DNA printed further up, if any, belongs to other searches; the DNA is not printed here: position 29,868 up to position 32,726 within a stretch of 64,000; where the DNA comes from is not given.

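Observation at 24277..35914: A glycyl-radical enzyme embedded in a GlpP / glycerol-3-phosphate regulon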

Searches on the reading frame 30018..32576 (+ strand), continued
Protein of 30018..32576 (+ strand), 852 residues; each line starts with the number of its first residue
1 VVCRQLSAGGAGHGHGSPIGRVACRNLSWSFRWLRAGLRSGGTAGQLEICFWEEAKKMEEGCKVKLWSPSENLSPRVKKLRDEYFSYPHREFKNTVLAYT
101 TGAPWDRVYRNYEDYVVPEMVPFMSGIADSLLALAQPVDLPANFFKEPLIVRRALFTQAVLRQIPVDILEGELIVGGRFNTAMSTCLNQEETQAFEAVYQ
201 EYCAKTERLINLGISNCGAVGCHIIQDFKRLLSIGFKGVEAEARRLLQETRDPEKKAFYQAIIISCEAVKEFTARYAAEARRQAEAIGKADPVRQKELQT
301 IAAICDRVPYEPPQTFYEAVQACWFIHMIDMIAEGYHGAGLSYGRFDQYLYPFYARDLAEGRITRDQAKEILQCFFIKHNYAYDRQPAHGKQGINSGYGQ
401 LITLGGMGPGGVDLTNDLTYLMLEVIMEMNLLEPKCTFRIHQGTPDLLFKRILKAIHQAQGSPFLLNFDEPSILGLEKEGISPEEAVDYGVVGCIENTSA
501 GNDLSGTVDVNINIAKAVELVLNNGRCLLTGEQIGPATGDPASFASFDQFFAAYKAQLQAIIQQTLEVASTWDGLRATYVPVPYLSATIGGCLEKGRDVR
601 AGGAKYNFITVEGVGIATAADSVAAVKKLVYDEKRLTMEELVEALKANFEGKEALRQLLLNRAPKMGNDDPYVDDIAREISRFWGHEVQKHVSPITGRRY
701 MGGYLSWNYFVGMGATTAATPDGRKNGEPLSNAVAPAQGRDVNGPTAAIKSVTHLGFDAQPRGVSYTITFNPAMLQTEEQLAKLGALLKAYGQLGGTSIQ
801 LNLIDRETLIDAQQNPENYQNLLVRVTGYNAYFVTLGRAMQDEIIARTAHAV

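Call 76: search_protein_families(library=ncbifam, proteins=[L011:11932-13167:+, L011:15045-16742:+, L011:7545-8483:-, L011:16829-18178:+, L011:8991-9404:+, L025:8706-9779:+, L025:6908-8251:+, L041:14949-15749:+, L048:941-2584:-, L024:12405-13436:+], max_evalue=1e-10)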
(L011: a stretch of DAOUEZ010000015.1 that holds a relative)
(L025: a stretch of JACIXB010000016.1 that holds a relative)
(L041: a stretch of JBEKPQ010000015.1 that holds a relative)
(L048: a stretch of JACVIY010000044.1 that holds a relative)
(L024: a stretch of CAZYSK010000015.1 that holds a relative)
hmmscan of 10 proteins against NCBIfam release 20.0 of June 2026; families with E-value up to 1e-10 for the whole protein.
L011:11932-13167:+ (411 aa): 20 families
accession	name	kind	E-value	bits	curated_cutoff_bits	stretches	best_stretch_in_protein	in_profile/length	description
NF042972.1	AcrlCoAredClosAcrC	equivalog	4e-76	256.1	640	1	3-381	2-375/378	acryloyl-CoA reductase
NF008997.0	PRK12341.1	equivalog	1.6e-61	208.5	537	1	3-377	2-371/382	acyl-CoA dehydrogenase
NF045552.1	GlutCoADH_Des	equivalog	5e-61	207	470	1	6-380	5-377/387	glutaryl-CoA dehydrogenase Acd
NF058590.1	AcCoDHFadEBacil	equivalog_domain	3.4e-59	200.9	600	1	6-304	21-316/586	acyl-CoA dehydrogenase FadE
NF042439.1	SulpropCoADesulf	equivalog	1e-58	199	600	1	35-378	20-366/379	3-sulfinopropanoyl-CoA desulfinase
NF043006.1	CyhCrbnylCoADH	equivalog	2.1e-58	198.2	650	1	7-382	5-375/380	cyclohexane-1-carbonyl-CoA dehydrogenase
NF053553.1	prodigi_MBC_PigA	equivalog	1.3e-55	189.1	500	1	3-379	2-376/381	prodigiosin MBC biosynthesis dehydrogenase PigA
NF045652.1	ProlPCPDhRedW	equivalog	8.2e-55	186.1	650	1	9-374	3-365/376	L-prolyl-[peptidyl-carrier protein] dehydrogenase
TIGR03207.1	cyc_hxne_CoA_dh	equivalog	1e-45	156.1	575.35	1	6-381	1-370/372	cyclohexanecarboxyl-CoA dehydrogenase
NF002885.1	PRK03354.1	equivalog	7.3e-45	153.6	540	1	3-381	2-372/378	crotonobetainyl-CoA dehydrogenase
NF049984.1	Rv1679_FadE16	equivalog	1.4e-32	113.4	600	1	35-373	20-356/371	Rv1679 family acyl-CoA dehydrogenase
NF052270.1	Staph_DH_FadE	equivalog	2.2e-31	109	600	1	98-380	115-391/400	acyl-CoA dehydrogenase FadE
TIGR03203.1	pimD_small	equivalog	1.5e-26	93.4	652.7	1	6-366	4-358/378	pimeloyl-CoA dehydrogenase small subunit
TIGR03204.1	pimC_large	equivalog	1.6e-25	89.8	623.85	1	6-245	4-244/395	pimeloyl-CoA dehydrogenase large subunit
TIGR04022.1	sulfur_SfnB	equivalog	5.9e-22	78.1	430.9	1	35-363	29-361/391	SfnB family sulfur acquisition oxidoreductase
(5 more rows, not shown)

L011:15045-16742:+ (565 aa): 51 families (the best 25 are shown)
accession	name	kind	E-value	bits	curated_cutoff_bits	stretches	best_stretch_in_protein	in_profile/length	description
NF006122.0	PRK08266.1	subfamily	8.8e-104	347.9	571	1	2-553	2-532/543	hypothetical protein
NF005713.0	PRK07525.1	subfamily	2.5e-101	339.9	620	1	7-548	9-565/592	sulfoacetaldehyde acetyltransferase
NF006187.0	PRK08322.1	equivalog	1.5e-99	333.9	509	1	5-551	3-534/548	acetolactate synthase large subunit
TIGR03457.1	sulphoacet_xsc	equivalog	2.5e-97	326.6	676.4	1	8-556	6-565/579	sulfoacetaldehyde acetyltransferase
NF006052.0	PRK08199.1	subfamily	6e-97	325.2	539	1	3-549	7-541/559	thiamine pyrophosphate protein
NF004919.0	PRK06276.1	equivalog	1.3e-96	324.2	866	1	5-563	2-558/582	acetolactate synthase large subunit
TIGR00118.1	acolac_lg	equivalog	6.1e-96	322.1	538.35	1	5-553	2-542/557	biosynthetic-type acetolactate synthase large subunit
NF004710.0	PRK06048.1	equivalog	1.6e-94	317.4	976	1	3-553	7-545/561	acetolactate synthase large subunit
NF005039.0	PRK06456.1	equivalog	2.5e-91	306.9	868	1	5-551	3-550/572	acetolactate synthase large subunit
NF004516.0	PRK05858.1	equivalog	8.9e-90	301.7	587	1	3-549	10-539/548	acetolactate synthase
NF006378.0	PRK08617.1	equivalog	9.4e-86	288.3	510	1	4-551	8-544/556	acetolactate synthase AlsS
NF005712.0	PRK07524.1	subfamily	2.2e-84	283.8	500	1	5-548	4-532/536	5-guanidino-2-oxopentanoate decarboxylase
NF006377.0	PRK08611.1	equivalog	7.7e-81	272.4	742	1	1-551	1-535/576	pyruvate oxidase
NF004772.0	PRK06112.1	subfamily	3e-80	270.2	673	1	7-549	17-563/578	acetolactate synthase catalytic subunit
NF006524.0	PRK08978.1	equivalog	1.1e-79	268.1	738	1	5-553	2-532/548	acetolactate synthase 2 catalytic subunit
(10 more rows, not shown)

L011:7545-8483:- (312 aa): 12 families
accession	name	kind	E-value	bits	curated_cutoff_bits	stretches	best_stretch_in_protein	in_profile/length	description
TIGR03204.1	pimC_large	equivalog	9.3e-69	232.2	623.85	1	5-305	84-391/395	pimeloyl-CoA dehydrogenase large subunit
NF042972.1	AcrlCoAredClosAcrC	equivalog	4.4e-41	140.8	640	1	20-304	96-374/378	acryloyl-CoA reductase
NF045552.1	GlutCoADH_Des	equivalog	4.9e-39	134.6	470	1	21-267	99-348/387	glutaryl-CoA dehydrogenase Acd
NF043006.1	CyhCrbnylCoADH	equivalog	1.2e-37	129.8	650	1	21-304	97-373/380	cyclohexane-1-carbonyl-CoA dehydrogenase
NF045652.1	ProlPCPDhRedW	equivalog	7.6e-36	123.7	650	1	24-304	98-371/376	L-prolyl-[peptidyl-carrier protein] dehydrogenase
NF053553.1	prodigi_MBC_PigA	equivalog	4.5e-35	121.5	500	1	22-304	101-377/381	prodigiosin MBC biosynthesis dehydrogenase PigA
TIGR03207.1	cyc_hxne_CoA_dh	equivalog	3e-32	111.8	575.35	1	25-303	97-368/372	cyclohexanecarboxyl-CoA dehydrogenase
NF008997.0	PRK12341.1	equivalog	1.8e-31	109.5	537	1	24-263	99-341/382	acyl-CoA dehydrogenase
NF058590.1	AcCoDHFadEBacil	equivalog_domain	6e-27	94.4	600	1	21-232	114-325/586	acyl-CoA dehydrogenase FadE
NF002885.1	PRK03354.1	equivalog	1.6e-26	93.3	540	1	21-263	96-338/378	crotonobetainyl-CoA dehydrogenase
NF042439.1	SulpropCoADesulf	equivalog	9.9e-22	77.2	600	1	21-307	86-371/379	3-sulfinopropanoyl-CoA desulfinase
NF052270.1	Staph_DH_FadE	equivalog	8.6e-17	60.9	600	1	21-261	117-356/400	acyl-CoA dehydrogenase FadE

L011:16829-18178:+ (449 aa): 6 families
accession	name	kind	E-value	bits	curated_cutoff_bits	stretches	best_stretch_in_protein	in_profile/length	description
TIGR03329.1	Phn_aa_oxid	hypoth_equivalog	6.2e-81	272.5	632.8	1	16-437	13-435/460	putative aminophosphonate oxidoreductase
NF050086.1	pipecolate_AmaA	exception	1.9e-44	152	600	1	9-407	6-394/425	L-pipecolate oxidase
TIGR02352.1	thiamin_ThiO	equivalog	6e-17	61.8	250.8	1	30-264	1-228/351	glycine oxidase ThiO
TIGR03197.1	MnmC_Cterm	equivalog_domain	1.8e-14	53.6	174.2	1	29-248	1-210/400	FAD-dependent 5-carboxymethylaminomethyl-2-thiouridine(34) oxidoreductase MnmC1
NF008726.1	PRK11728.1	equivalog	1.3e-12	47.3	299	1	29-243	2-204/389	L-2-hydroxyglutarate oxidase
NF002480.1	PRK01747.1-1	equivalog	2.9e-11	42.5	540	1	15-249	237-460/645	bifunctional tRNA (5-methylaminomethyl-2-thiouridine)(34)-methyltransferase MnmC2/FAD-dependent 5-carboxymethylaminomethyl-2-thiouridine(34)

L011:8991-9404:+ (137 aa): 1 family
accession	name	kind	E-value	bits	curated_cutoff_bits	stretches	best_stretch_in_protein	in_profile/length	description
TIGR00149.1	TIGR00149_YjbQ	hypoth_equivalog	1.3e-34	118.7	67.75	1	11-137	6-132/132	secondary thiamine-phosphate synthase enzyme YjbQ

L025:8706-9779:+ (357 aa): 10 families
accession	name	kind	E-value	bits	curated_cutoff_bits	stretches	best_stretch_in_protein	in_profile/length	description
NF053553.1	prodigi_MBC_PigA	equivalog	6.2e-47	160.5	500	1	9-248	19-260/381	prodigiosin MBC biosynthesis dehydrogenase PigA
NF045652.1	ProlPCPDhRedW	equivalog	4.3e-42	144.3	650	1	5-245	10-252/376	L-prolyl-[peptidyl-carrier protein] dehydrogenase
NF045552.1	GlutCoADH_Des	equivalog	2.5e-32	112.5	470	1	1-228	11-240/387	glutaryl-CoA dehydrogenase Acd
NF058590.1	AcCoDHFadEBacil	equivalog_domain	4.1e-30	104.8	600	1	1-221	27-246/586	acyl-CoA dehydrogenase FadE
NF042972.1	AcrlCoAredClosAcrC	equivalog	1.3e-29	103.1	640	1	1-222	11-232/378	acryloyl-CoA reductase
NF043006.1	CyhCrbnylCoADH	equivalog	1.5e-22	80.1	650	1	6-222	15-231/380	cyclohexane-1-carbonyl-CoA dehydrogenase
TIGR03207.1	cyc_hxne_CoA_dh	equivalog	7.2e-22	77.6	575.35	1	3-226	9-232/372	cyclohexanecarboxyl-CoA dehydrogenase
TIGR03204.1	pimC_large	equivalog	1.7e-17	63.4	623.85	1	30-241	45-252/395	pimeloyl-CoA dehydrogenase large subunit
NF008997.0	PRK12341.1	equivalog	2.3e-13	50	537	1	27-225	39-235/382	acyl-CoA dehydrogenase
NF042439.1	SulpropCoADesulf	equivalog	4.5e-13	48.7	600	1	28-215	27-215/379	3-sulfinopropanoyl-CoA desulfinase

L025:6908-8251:+ (447 aa): 17 families
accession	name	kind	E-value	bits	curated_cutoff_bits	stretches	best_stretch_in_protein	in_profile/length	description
TIGR03471.1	HpnJ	equivalog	2.8e-36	125.4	577.6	1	88-398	87-385/472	hopanoid biosynthesis associated radical SAM protein HpnJ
NF050148.1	rSAM_ApyD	equivalog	1.7e-31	109.3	750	1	87-377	92-365/645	RiPP biosynthesis radical SAM protein ApyD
TIGR02026.1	BchE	equivalog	5.1e-30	104.8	481.35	1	55-373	50-360/497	magnesium-protoporphyrin IX monomethyl ester anaerobic oxidative cyclase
TIGR04013.1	B12_SAM_MJ_1487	hypoth_equivalog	4.6e-29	101.4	251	1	70-388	45-348/382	TIGR04013 family B12-binding domain/radical SAM domain-containing protein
TIGR04014.1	B12_SAM_MJ_0865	equivalog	4.1e-24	85.2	360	1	78-377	50-335/434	methyl-coenzyme M reductase glutamine C-methyltransferase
TIGR04072.2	rSAM_ladder_B12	equivalog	2.2e-22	79.3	360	1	212-398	184-370/443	lipid biosynthesis B12-binding/radical SAM protein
TIGR03975.1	rSAM_ocin_1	subfamily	5.8e-21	74.6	281.85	1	64-376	124-428/606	RiPP maturation radical SAM C-methyltransferase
TIGR04479.1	bcpD_PhpK_rSAM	subfamily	3.3e-20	71.9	600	1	57-377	99-408/504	PhpK family radical SAM P-methyltransferase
NF038361.1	rSAM_Sden_1168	equivalog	4.8e-19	68.3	575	1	90-381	162-454/560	Sden_1168 family B12-binding radical SAM P-methyltransferase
TIGR04367.1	HpnR_B12_rSAM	equivalog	6.9e-19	67.7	650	1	57-358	49-333/490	hopanoid C-3 methylase HpnR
NF033712.0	B12_rSAM_KedN5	subfamily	7.2e-19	67.4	700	1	64-391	58-382/624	KedN5 family methylcobalamin-dependent radical SAM C-methyltransferase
TIGR04385.1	B12_rSAM_cofa1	equivalog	1.2e-17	64.3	450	1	89-375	90-361/438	B12 lower ligand biosynthesis radical SAM protein BzaD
TIGR04295.1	B12_rSAM_oligo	hypoth_equivalog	5.2e-16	58.4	400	1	57-401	54-385/422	TIGR04295 family B12-binding domain-containing radical SAM protein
TIGR04190.1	B12_SAM_Ta0216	equivalog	1.1e-15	57.2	500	1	73-373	82-389/554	TIGR04190 family B12-binding domain/radical SAM domain protein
NF033070.1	rSAM_AprD4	equivalog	3.4e-15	55.9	500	1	213-399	201-389/456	AprD4 family radical SAM diol-dehydratase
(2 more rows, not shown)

L041:14949-15749:+ (266 aa): 67 families (the best 25 are shown)
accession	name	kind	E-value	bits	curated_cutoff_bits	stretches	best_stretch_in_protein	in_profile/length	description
NF006699.0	PRK09245.1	subfamily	4.2e-58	196.7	354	1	4-265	3-265/266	crotonase/enoyl-CoA hydratase family protein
NF006109.0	PRK08260.1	subfamily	5.1e-58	196.7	320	1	6-265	6-277/296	enoyl-CoA hydratase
NF051848.1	EnCoAHydtEchA19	equivalog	3e-57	194.1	400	1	7-265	3-257/258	enoyl-CoA hydratase EchA19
NF004857.0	PRK06210.1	equivalog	3.7e-57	193.8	341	1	3-265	8-274/275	enoyl-CoA hydratase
NF004475.0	PRK05809.1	subfamily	3.8e-57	193.7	394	1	3-264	3-258/260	short-chain-enoyl-CoA hydratase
NF004840.0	PRK06190.1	equivalog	5.1e-54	183.6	253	1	1-254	1-250/260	enoyl-CoA hydratase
NF006107.0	PRK08258.1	equivalog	4.6e-52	177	330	1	4-266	17-277/277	enoyl-CoA hydratase family protein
NF046063.1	oxepin_alt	equivalog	4.5e-51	173.8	300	1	6-262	2-254/254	oxepin-CoA hydrolase, alternative type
NF005700.0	PRK07511.1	subfamily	2.6e-50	171.4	274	1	4-264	3-259/260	enoyl-CoA hydratase family protein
NF004517.0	PRK05862.1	equivalog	3.8e-50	170.8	396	1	1-264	1-255/257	enoyl-CoA hydratase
NF004635.0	PRK05981.1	equivalog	1e-48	166.2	351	1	5-265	5-265/266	enoyl-CoA hydratase/isomerase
TIGR02280.1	PaaB1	equivalog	1.1e-48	166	345.15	1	7-266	2-256/256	2-(1,2-epoxy-1,2-dihydrophenyl)acetyl-CoA isomerase PaaG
NF004725.0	PRK06072.1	equivalog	5.8e-47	160.5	293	1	7-266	3-248/248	enoyl-CoA hydratase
NF004781.0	PRK06127.1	subfamily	9.7e-47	159.9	291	1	3-265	10-268/269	enoyl-CoA hydratase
NF005864.0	PRK07799.1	equivalog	2e-45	155.1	316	1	5-265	9-265/266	crotonase/enoyl-CoA hydratase family protein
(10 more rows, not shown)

L048:941-2584:- (547 aa): 97 families (the best 25 are shown)
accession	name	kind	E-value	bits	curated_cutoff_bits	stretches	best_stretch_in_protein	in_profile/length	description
NF004837.0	PRK06187.1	subfamily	1.4e-115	386.6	476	1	47-541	30-524/531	long-chain-fatty-acid--CoA ligase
NF006182.0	PRK08316.1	subfamily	4.3e-97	325.8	663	1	48-543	34-521/523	fatty acyl-CoA synthetase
NF005702.0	PRK07514.1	subfamily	5.9e-81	272.3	558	1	49-544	28-505/506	malonyl-CoA synthase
NF005801.1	PRK07656.1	equivalog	1e-79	268.5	657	1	49-536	25-500/500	FadD3 family acyl-CoA ligase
NF005307.0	PRK06839.1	equivalog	1.3e-79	268.1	748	1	50-539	27-493/496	o-succinylbenzoate--CoA ligase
NF009233.0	PRK12583.1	subfamily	7.9e-79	265.5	832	2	182-540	199-551/558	fatty acid CoA ligase family protein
NF006181.0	PRK08314.1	subfamily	4.3e-76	256.4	705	2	162-538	183-553/563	long-chain-fatty-acid--CoA ligase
NF052580.1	Str24CoAsynCasG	equivalog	5.6e-76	256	750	1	49-534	64-545/548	steroid-24-oyl-CoA synthetase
NF004822.0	PRK06178.1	equivalog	6.9e-76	256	782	1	49-539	61-567/571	acyl-CoA synthetase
NF004114.0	PRK05605.1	equivalog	2.1e-73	247.6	766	1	177-541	214-571/575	long-chain-fatty-acid--CoA ligase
NF005857.1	PRK07786.1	exception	2.6e-71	240.7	733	1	53-540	37-513/513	fatty-acid--CoA ligase FadD5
NF005676.0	PRK07470.1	equivalog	6.2e-71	239.6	774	1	51-539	46-529/544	acyl-CoA synthetase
NF004797.0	PRK06145.1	equivalog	6.5e-68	229.3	850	1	49-538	26-494/499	acyl-CoA synthetase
NF004808.0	PRK06155.1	equivalog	2.8e-66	223.9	722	1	48-538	44-521/542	ATP-dependent acyl-CoA ligase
NF052269.1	Staph_lig_FadD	equivalog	9.2e-66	222.2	650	1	52-540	29-494/499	long-chain-fatty-acid--CoA ligase FadD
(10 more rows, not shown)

L024:12405-13436:+ (343 aa): 10 families
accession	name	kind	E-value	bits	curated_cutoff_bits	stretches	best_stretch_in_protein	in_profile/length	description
TIGR01430.1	aden_deam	equivalog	7e-97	324.3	216.55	1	11-327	2-320/323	adenosine deaminase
NF006854.0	PRK09358.3-1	equivalog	1.2e-95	320.5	530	1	5-336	9-340/344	adenosine deaminase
NF006848.0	PRK09358.1-3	equivalog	2.3e-84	283.5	426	1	9-329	3-322/325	adenosine deaminase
NF006850.0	PRK09358.1-6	equivalog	1.1e-78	264.4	419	1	5-332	3-329/334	adenosine deaminase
NF006846.0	PRK09358.1-1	equivalog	8e-69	232.2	459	1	7-329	3-329/333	adenosine deaminase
NF006847.0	PRK09358.1-2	equivalog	7.6e-62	209.2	412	1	8-337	11-360/364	adenosine deaminase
NF006849.0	PRK09358.1-5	equivalog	2e-57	194.8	494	1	8-333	10-340/350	adenosine deaminase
NF006856.0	PRK09358.3-3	equivalog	1.9e-27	96.2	510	1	2-315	13-313/316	adenosine deaminase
TIGR01431.1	adm_rel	subfamily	9.5e-17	60.9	315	1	197-335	326-472/479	adenosine deaminase-related growth factor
NF006859.0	PRK09358.3-6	equivalog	1.3e-12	47.6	549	1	167-284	154-271/299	adenosine deaminase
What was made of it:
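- The acyl-CoA dehydrogenase match to acryloyl-CoA reductase is far below its cut-off (256 bits against 640, call 76).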
